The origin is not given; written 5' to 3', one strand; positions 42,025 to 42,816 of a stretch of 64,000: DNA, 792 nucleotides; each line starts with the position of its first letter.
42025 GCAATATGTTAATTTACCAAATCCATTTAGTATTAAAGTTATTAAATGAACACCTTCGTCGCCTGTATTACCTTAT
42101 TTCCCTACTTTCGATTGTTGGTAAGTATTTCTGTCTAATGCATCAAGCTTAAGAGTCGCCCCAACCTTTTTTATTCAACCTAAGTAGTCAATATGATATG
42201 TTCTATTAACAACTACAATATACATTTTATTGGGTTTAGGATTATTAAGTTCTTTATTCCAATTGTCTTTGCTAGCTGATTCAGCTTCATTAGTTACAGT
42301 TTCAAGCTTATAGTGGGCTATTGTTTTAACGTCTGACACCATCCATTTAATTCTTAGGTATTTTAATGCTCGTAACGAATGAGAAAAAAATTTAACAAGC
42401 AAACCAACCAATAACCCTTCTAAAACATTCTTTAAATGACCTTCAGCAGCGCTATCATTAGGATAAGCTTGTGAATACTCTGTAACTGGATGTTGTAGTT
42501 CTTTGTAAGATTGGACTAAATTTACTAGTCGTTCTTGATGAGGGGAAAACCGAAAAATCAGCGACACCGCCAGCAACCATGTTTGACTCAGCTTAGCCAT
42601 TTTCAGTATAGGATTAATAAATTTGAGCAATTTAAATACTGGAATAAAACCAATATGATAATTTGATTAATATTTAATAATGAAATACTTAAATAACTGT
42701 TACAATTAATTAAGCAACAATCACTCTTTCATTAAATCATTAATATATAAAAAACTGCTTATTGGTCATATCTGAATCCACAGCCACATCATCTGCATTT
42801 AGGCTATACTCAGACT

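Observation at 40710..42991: Hidden polymorphic nuclease toxin-immunity cassette inside the fatty-acid synthesis operon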

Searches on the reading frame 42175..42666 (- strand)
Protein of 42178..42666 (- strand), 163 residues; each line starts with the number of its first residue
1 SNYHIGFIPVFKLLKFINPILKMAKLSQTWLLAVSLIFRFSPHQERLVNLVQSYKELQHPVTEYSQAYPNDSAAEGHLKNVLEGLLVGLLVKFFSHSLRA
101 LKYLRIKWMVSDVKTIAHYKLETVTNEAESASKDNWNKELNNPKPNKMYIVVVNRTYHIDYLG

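Call 8: search_protein_families(library=pfam, max_evalue=10, proteins=[window:42175-42630:-])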
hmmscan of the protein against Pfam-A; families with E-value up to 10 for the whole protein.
window:42175-42630:- (151 aa): 1 family
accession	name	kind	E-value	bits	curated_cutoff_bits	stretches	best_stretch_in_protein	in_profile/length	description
PF07420.17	DUF1509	-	0.16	12.4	27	1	11-47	10-46/124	Protein of unknown function (DUF1509)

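Call 37: search_protein_representatives(protein=window:42178-42666:-)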
Query: 163 residues. Proteins with E-value up to 0.001 (for the whole library): 730; up to 1e-10: 38; up to 1e-30: 3. The best 150 are listed.
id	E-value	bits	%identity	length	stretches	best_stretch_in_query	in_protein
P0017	4.0e-55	202.4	63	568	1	2-163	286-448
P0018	9.6e-40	152.4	90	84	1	23-106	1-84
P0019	1.6e-35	138.7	55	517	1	3-129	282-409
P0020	4.0e-28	114.6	47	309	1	2-142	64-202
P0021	1.9e-26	109.2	42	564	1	3-153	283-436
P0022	5.3e-26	107.7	47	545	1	2-128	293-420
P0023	2.2e-25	105.7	57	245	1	38-138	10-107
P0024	4.9e-25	104.6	60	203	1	39-125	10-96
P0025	6.2e-25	104.3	56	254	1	38-139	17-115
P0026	4.5e-24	101.5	53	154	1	42-148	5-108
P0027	1.3e-22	96.7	57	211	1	39-138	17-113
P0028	3.4e-22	95.4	40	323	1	3-128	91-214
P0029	3.5e-22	95.3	48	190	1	41-147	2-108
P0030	1.5e-20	90.0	50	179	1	39-136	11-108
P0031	1.9e-18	83.2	40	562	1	3-123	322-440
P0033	3.0e-17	79.3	40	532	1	3-127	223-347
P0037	3.5e-13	66.1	46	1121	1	3-106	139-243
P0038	4.0e-13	65.9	52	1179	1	40-119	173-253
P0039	8.3e-13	64.9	39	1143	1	2-110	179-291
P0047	3.3e-11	59.7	46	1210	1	32-120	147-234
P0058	1.9e-10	57.2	41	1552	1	5-105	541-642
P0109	5.5e-09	52.5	44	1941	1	5-104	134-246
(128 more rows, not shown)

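Call 39: search_protein_families(library=pfam, max_evalue=0.01, proteins=[P0017, P0019, P0021, P0037, P0038, P0039, P0047, P0058, P0109])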
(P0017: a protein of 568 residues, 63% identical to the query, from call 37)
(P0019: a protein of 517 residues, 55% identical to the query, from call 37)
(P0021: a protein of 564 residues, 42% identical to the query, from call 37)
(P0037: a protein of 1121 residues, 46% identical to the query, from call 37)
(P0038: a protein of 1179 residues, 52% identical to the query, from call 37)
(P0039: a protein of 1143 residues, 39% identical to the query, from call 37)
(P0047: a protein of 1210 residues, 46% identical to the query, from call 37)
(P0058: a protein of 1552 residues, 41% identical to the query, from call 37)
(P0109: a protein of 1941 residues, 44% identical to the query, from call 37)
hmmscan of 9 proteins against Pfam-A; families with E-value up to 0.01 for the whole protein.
P0017 (568 aa): 1 family
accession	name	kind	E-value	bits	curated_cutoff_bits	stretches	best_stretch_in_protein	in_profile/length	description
PF13930.12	Endonuclea_NS_2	-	6.3e-36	123.9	27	1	430-554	1-132/132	DNA/RNA non-specific endonuclease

P0019 (517 aa): 0 families

P0021 (564 aa): 2 families
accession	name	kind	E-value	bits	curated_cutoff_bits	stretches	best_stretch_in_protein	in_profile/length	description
PF01844.29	HNH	-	0.0047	17.5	21.4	0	494-522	8-36/47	HNH endonuclease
PF12889.12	DUF3829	-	0.0085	16.1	26.8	1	54-102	74-122/285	Protein of unknown function (DUF3829)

P0037 (1121 aa): 0 families

P0038 (1179 aa): 0 families

P0039 (1143 aa): 0 families

P0047 (1210 aa): 0 families

P0058 (1552 aa): 1 family
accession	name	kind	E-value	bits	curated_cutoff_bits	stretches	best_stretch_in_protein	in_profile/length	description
PF01471.23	PG_binding_1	-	1e-07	32.4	23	1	9-63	3-57/57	Putative peptidoglycan binding domain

P0109 (1941 aa): 1 family
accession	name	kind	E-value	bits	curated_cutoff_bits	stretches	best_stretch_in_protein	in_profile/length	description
PF20573.4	DUF6782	-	0.00035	20.4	27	1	443-543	25-125/241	Putative metallopeptidase family (DUF6782)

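Call 40: search_protein_families(library=phrogs, max_evalue=0.001, proteins=[P0017, P0019, P0037, P0038, P0039, P0047, P0058])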
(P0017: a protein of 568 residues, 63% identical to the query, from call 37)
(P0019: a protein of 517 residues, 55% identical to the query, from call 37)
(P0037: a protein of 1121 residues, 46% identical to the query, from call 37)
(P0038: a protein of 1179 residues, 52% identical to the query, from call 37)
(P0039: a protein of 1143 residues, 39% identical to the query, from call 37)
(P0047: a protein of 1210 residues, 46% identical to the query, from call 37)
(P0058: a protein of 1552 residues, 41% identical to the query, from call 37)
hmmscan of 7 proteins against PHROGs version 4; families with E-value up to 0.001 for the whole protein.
P0017 (568 aa): 0 families

P0019 (517 aa): 1 family
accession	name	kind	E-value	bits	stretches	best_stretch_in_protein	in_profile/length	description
phrog_6651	-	head and packaging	0.00036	19.5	1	302-379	185-263/1375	internal virion protein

P0037 (1121 aa): 1 family
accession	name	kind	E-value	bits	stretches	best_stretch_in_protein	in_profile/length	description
phrog_6651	-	head and packaging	1.1e-42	147.2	2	632-1008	859-1259/1375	internal virion protein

P0038 (1179 aa): 1 family
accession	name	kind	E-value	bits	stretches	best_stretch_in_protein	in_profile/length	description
phrog_6651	-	head and packaging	5.7e-51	174.6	2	560-996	718-1180/1375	internal virion protein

P0039 (1143 aa): 1 family
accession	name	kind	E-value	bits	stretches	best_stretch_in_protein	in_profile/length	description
phrog_6651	-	head and packaging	1.3e-43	150.2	2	546-1123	727-1350/1375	internal virion protein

P0047 (1210 aa): 1 family
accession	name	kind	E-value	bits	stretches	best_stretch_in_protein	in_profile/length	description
phrog_6651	-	head and packaging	6.5e-44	151.2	2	522-1047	654-1208/1375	internal virion protein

P0058 (1552 aa): 1 family
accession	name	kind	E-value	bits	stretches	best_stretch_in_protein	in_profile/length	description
phrog_6651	-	head and packaging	5.7e-61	207.7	2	913-1398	722-1234/1375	internal virion protein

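Call 44: list_cluster_members(proteins=[P0017, P0019, P0021, P0022, P0020, P0031, P0033, P0003, P0037, P0038])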
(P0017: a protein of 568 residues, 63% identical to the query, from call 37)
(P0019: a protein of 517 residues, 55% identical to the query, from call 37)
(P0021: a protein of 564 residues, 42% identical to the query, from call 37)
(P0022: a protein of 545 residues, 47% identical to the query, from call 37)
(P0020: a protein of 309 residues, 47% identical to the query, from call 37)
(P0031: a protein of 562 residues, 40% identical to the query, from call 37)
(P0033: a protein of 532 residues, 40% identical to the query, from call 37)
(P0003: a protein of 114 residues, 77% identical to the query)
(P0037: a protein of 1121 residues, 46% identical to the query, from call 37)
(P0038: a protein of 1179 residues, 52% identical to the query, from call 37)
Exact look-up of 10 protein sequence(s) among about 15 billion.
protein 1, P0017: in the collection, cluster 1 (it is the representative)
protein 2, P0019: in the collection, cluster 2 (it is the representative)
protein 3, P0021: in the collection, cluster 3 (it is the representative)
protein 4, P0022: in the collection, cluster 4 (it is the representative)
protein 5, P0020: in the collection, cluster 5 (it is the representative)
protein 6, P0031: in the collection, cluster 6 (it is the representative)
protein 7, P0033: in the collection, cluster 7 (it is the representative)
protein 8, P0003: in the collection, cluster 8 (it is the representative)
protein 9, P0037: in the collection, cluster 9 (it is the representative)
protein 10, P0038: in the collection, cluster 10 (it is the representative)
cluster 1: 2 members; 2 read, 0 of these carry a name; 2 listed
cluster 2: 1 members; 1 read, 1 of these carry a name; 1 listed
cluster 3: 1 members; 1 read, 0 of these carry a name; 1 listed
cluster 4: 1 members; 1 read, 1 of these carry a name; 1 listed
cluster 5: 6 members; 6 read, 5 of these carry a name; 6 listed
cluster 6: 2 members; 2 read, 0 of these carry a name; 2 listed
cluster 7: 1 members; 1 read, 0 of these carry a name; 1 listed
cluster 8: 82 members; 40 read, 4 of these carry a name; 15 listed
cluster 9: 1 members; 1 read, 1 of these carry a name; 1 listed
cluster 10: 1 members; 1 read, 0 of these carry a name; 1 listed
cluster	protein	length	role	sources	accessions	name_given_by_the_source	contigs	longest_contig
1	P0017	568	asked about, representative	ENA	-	-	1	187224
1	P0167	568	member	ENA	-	-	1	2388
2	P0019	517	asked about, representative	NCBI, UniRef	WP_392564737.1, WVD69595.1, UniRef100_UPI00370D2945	hypothetical protein RHO13_04830 [Orbus wheelerorum] | hypothetical protein n=1 Tax=Orbus wheelerorum TaxID=3074111 RepID=UPI00370D2945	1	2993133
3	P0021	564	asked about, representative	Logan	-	-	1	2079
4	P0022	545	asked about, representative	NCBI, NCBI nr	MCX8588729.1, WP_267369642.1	hypothetical protein [Gilliamella sp. B3801]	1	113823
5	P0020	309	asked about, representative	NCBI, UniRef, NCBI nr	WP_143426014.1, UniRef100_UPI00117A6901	hypothetical protein [Gilliamella sp. wkB308] | hypothetical protein n=1 Tax=Gilliamella sp. wkB308 TaxID=3120263 RepID=UPI00117A6901 | hypothetical protein [Gilliamella apicola]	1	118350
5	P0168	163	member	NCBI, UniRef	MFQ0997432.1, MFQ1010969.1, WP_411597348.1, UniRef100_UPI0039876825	hypothetical protein, partial [Gilliamella sp. CG25] | hypothetical protein n=2 Tax=Gilliamella TaxID=1193503 RepID=UPI0039876825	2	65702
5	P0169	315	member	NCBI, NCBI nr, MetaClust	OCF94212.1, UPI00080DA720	hypothetical protein A9G10_02660 [Gilliamella sp. wkB308] | hypothetical protein A9G10_02660 [Gilliamella apicola] | status=active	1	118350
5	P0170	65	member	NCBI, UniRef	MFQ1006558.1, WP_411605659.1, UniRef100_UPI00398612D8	hypothetical protein, partial [Gilliamella sp. CG22] | hypothetical protein n=1 Tax=Gilliamella sp. CG22 TaxID=3351504 RepID=UPI00398612D8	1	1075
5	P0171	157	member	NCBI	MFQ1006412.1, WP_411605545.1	hypothetical protein, partial [Gilliamella sp. CG22]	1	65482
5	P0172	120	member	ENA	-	-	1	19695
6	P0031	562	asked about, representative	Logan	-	-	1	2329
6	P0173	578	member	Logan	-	-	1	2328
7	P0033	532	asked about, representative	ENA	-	-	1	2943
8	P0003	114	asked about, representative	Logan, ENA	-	-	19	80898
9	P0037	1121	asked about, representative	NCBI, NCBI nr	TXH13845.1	MAG: hypothetical protein E6R03_10600 [Hyphomicrobiaceae bacterium]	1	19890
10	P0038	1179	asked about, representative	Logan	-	-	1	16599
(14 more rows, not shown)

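Call 61: find_encoding_contigs(protein=P0019, flank=10000, max_places=2)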
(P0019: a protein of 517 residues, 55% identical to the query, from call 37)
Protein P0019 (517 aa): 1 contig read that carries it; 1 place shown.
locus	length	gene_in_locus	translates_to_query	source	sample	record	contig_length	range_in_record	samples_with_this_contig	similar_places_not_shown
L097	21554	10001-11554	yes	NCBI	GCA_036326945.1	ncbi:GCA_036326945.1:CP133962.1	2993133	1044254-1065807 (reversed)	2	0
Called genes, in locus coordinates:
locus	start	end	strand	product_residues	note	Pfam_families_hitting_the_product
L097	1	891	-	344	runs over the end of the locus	PF02492:cobW, PF25204:DAAF9_2 (faint), PF07683:CobW_C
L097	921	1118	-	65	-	PF04328:Sel_put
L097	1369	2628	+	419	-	PF00275:EPSP_synthase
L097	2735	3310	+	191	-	PF01965:DJ-1_PfpI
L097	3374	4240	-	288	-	PF00892:EamA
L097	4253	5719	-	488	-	PF22025:ThiI_fer, PF02926:THUMP, PF02568:ThiI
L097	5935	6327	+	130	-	PF03840:SecG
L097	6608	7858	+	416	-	PF13356:Arm-DNA-bind_3, PF22022:Phage_int_M, PF00589:Phage_integrase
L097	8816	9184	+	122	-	PF16677:GP3_package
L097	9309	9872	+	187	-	-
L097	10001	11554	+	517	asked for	-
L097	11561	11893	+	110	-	-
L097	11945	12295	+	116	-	PF15586:Imm8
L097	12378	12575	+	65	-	-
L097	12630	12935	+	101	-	PF22300:NGO_1070-like (weak)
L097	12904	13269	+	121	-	-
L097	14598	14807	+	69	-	-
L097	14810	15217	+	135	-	-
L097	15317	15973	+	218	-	PF09669:Phage_pRha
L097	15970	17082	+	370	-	-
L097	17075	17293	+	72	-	-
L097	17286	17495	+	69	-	-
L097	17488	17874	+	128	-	-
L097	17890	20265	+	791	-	PF08273:Zn_Ribbon_Prim, PF13362:Toprim_3 (weak), PF08706:D5_N, PF19263:DUF5906, PF03288:Pox_D5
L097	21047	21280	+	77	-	-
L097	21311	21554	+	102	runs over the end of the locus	PF01817:CM_2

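Call 62: find_encoding_contigs(protein=P0022, flank=10000, max_places=2)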
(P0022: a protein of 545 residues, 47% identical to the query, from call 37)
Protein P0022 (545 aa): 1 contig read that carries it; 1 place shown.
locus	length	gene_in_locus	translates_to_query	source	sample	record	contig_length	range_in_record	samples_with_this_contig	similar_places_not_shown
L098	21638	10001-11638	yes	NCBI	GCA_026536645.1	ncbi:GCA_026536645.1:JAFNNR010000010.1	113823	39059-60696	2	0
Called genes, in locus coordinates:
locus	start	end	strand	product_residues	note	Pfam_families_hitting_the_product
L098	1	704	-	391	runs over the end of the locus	PF00155:Aminotran_1_2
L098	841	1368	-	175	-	PF07348:Syd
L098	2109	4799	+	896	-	PF00575:S1, PF10150:RNase_E_G, PF20833:RNase_E_G_Thio, PF12111:PNPase_C (weak)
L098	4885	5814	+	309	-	PF00528:BPD_transp_1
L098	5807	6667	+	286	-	PF00528:BPD_transp_1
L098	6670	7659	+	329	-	PF02463:SMC_N (faint), PF00005:ABC_tran, PF08352:oligo_HPY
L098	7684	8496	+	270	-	PF02463:SMC_N (faint), PF00005:ABC_tran, PF13401:AAA_22 (faint)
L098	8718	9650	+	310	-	PF04204:HTS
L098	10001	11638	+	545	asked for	PF02661:Fic (faint)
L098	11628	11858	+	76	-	-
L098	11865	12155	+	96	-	PF20274:cREC_REC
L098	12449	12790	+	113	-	PF20475:DUF6717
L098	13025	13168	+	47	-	PF15647:Tox-REase-3 (weak)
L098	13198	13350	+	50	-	-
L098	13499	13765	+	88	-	PF15585:Imm7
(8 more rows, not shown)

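Call 85: search_protein_families(library=pfam, max_evalue=1, proteins=[L097:9309-9869:+, L097:8816-9181:+])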
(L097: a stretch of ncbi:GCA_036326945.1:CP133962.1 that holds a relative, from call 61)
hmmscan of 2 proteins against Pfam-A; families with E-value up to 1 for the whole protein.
L097:9309-9869:+ (187 aa): 4 families
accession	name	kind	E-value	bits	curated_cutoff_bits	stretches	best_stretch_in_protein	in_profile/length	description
PF12760.12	Zn_ribbon_IS1595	-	0.026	14.9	25.4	1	71-100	16-43/46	Transposase zinc-ribbon domain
PF14768.12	RPA_interact_C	-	0.035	15.1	25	1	77-119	1-39/80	Replication protein A interacting C-terminal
PF19133.5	DUF5816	-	0.15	12.8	26.9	1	72-107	31-65/72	Family of unknown function (DUF5816)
PF23329.3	EF_HAND_1_PLCG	-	0.15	12.5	23.9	1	12-35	24-47/70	PLCG EF-hand motif 1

L097:8816-9181:+ (122 aa): 1 family
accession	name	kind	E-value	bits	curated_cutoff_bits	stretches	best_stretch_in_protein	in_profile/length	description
PF16677.11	GP3_package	-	1.1e-23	83.8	29.4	1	7-101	5-105/105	DNA-packaging protein gp3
